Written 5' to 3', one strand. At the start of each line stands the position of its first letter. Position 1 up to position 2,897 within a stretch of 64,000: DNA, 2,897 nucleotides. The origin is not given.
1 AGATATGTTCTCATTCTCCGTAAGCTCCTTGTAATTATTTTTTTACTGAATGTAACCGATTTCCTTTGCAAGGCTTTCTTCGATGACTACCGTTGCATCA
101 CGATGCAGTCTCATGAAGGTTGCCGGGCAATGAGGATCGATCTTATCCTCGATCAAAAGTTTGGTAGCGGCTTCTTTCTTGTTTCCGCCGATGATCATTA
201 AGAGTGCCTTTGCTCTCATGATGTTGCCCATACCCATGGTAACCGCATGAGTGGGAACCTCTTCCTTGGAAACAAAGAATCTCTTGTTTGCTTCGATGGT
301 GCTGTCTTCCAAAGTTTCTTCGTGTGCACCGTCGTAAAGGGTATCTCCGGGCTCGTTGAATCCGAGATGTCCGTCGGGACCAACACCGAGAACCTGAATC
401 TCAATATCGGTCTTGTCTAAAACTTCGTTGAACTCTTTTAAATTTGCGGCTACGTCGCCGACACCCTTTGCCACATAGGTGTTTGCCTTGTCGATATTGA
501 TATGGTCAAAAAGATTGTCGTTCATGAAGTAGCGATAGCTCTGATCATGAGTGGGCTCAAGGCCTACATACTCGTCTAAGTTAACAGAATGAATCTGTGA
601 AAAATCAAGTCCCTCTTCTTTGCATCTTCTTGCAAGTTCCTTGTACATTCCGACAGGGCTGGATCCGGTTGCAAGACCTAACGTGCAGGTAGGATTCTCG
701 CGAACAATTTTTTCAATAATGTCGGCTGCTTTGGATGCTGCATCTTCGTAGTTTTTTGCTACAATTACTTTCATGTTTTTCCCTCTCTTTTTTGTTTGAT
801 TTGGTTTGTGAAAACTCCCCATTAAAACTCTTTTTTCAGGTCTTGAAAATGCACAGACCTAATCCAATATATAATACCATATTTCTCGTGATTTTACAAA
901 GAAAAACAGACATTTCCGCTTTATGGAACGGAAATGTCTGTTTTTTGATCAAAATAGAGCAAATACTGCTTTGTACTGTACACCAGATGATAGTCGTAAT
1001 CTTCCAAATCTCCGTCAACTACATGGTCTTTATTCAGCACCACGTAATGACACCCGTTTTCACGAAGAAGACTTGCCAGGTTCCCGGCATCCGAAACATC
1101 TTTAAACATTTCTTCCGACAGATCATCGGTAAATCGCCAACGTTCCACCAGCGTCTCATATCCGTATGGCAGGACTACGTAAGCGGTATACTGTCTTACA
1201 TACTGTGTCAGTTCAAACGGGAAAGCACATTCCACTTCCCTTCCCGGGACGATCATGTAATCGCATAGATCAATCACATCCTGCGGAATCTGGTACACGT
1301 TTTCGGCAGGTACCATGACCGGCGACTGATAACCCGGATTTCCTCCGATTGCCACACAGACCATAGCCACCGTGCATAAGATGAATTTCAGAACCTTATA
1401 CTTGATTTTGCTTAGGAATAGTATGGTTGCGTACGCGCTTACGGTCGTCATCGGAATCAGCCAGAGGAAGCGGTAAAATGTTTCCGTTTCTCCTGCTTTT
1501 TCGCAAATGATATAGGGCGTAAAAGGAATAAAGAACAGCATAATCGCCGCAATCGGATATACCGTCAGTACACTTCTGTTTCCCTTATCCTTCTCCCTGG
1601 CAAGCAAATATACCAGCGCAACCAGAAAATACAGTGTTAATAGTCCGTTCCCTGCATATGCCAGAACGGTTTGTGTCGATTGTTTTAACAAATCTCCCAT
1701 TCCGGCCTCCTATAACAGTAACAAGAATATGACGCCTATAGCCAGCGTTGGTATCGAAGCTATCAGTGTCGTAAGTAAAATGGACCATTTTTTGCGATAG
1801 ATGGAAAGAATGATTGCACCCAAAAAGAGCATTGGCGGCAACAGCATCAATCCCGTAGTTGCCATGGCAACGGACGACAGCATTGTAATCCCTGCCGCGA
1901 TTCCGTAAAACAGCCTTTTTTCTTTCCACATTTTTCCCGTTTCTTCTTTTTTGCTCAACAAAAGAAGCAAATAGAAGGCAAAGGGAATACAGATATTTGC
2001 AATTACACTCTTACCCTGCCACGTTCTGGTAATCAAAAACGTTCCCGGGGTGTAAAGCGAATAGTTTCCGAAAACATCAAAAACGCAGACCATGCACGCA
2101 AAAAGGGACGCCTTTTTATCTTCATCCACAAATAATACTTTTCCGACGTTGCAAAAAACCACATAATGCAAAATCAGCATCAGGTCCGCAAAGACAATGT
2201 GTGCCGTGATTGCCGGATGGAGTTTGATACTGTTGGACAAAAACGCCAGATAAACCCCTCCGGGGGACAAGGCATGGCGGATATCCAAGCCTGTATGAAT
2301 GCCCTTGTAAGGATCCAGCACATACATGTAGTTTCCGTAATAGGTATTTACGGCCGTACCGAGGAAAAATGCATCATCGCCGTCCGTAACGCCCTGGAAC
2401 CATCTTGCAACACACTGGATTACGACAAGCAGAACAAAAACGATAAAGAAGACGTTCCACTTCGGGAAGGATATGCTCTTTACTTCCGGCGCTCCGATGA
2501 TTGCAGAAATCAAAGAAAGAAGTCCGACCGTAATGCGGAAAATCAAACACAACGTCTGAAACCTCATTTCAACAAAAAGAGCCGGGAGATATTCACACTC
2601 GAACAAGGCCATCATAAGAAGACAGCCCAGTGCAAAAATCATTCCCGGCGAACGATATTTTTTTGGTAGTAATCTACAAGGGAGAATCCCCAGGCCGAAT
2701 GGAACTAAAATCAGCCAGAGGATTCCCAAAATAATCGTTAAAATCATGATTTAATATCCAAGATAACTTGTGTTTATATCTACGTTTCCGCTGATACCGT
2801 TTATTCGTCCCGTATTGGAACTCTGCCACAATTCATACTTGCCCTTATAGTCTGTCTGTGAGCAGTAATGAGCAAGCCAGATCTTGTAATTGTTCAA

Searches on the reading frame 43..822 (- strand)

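Call 58: search_protein_families(library=pfam, proteins=[window:43-822:-], max_evalue=0.0001)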
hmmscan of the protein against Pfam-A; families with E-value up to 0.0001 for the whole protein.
window:43-822:- (259 aa): 1 family
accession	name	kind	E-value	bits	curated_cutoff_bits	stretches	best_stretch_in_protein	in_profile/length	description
PF01182.26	Glucosamine_iso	-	3.2e-20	73.4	27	1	26-244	8-223/225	Glucosamine-6-phosphate isomerases/6-phosphogluconolactonase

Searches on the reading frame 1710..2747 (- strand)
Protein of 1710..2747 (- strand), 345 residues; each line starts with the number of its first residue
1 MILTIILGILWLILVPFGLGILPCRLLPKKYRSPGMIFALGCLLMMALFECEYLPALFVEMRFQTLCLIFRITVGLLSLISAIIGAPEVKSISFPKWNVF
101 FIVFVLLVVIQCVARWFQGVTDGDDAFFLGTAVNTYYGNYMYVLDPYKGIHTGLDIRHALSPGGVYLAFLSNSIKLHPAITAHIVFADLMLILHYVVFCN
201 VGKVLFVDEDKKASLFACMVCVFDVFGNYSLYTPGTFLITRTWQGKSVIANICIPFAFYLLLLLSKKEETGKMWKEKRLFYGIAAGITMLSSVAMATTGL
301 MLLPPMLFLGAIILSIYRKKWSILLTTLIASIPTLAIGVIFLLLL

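Call 58: search_protein_families(library=pfam, proteins=[window:1710-2747:-], max_evalue=0.0001)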
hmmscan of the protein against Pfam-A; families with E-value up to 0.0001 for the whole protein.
window:1710-2747:- (345 aa): 1 family
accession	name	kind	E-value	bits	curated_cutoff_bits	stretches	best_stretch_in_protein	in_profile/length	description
PF19554.4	DUF6077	-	2.2e-82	277.1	27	1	1-344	1-353/354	Family of unknown function (DUF6077)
